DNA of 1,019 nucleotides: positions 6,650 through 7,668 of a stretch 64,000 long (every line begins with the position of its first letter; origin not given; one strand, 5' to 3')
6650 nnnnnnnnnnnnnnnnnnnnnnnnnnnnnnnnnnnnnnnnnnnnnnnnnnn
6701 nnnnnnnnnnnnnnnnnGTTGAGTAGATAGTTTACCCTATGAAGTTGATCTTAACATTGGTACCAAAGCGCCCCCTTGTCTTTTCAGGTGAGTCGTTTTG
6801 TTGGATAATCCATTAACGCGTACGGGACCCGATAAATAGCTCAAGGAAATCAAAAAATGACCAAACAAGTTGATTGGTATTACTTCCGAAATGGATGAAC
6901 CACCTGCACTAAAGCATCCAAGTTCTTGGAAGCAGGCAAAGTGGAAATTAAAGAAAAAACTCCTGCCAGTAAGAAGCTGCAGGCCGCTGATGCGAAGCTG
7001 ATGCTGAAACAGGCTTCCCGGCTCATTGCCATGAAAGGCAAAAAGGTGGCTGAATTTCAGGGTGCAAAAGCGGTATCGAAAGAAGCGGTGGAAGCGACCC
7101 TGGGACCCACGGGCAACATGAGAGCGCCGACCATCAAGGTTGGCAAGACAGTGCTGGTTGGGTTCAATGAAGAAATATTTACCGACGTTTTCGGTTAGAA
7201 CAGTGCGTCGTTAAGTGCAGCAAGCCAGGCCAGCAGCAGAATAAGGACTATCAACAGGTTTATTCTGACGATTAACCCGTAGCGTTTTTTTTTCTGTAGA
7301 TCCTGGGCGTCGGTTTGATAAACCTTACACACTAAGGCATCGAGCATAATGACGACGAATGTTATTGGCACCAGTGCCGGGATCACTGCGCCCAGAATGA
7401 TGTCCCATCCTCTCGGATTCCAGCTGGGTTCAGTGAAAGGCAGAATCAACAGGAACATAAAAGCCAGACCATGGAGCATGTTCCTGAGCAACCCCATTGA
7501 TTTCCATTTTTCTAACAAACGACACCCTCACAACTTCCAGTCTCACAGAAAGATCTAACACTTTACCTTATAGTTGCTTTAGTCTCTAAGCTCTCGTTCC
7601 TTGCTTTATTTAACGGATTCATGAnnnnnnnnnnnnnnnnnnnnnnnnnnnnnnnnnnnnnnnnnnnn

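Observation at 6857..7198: ArsC/Spx-family gene with an in-frame TGA at the catalytic Cys position (G-U-T-T-C): candidate selenoprotein missed by ORF calling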

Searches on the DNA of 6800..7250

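Call 62: search_rna_families(source=window, start=6800, end=7250, threshold=evalue, max_evalue=10)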
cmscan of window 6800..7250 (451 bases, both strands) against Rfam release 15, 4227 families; matches with E-value up to 10: 5.
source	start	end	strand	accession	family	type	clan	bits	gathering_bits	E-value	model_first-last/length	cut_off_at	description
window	6833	6875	-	RF02396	sau-5949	Gene; sRNA;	-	17.7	56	3.8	1-59/59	no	Staphylococcus sRNA sau-5949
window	6895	7030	-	RF02840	Ref68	Gene; sRNA;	-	17.3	44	0.14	1-124/124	no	Enterococcus sRNA 68 (Lacto-3 RNA)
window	7102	7172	-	RF01782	ASpks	Gene; antisense;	-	13.7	52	6.6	1-75/75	no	ASpks TB sRNA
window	7086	7183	+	RF00183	G-CSF_SLDE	Cis-reg;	-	13.6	45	6.2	1-96/96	no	G-CSF factor stem-loop destabilising element (SLDE)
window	6902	7115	-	RF01877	MIAT_exon5_3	Gene; lncRNA;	-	7.9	90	1.3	185-382/382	no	Myocardial infarction associated transcript exon 5 conserved region 3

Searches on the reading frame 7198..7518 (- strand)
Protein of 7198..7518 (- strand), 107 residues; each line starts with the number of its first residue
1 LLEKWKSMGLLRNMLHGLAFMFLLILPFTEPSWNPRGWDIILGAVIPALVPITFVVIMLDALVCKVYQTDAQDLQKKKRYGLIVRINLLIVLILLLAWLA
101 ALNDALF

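Call 31: search_protein_families(library=ncbifam, proteins=[window:7198-7518:-], max_evalue=0.001)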
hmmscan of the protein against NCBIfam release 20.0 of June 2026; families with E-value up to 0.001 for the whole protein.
window:7198-7518:- (107 aa): 0 families

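Call 32: search_protein_families(library=pfam, proteins=[window:7198-7518:-], max_evalue=0.01)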
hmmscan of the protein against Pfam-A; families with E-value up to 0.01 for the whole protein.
window:7198-7518:- (107 aa): 0 families
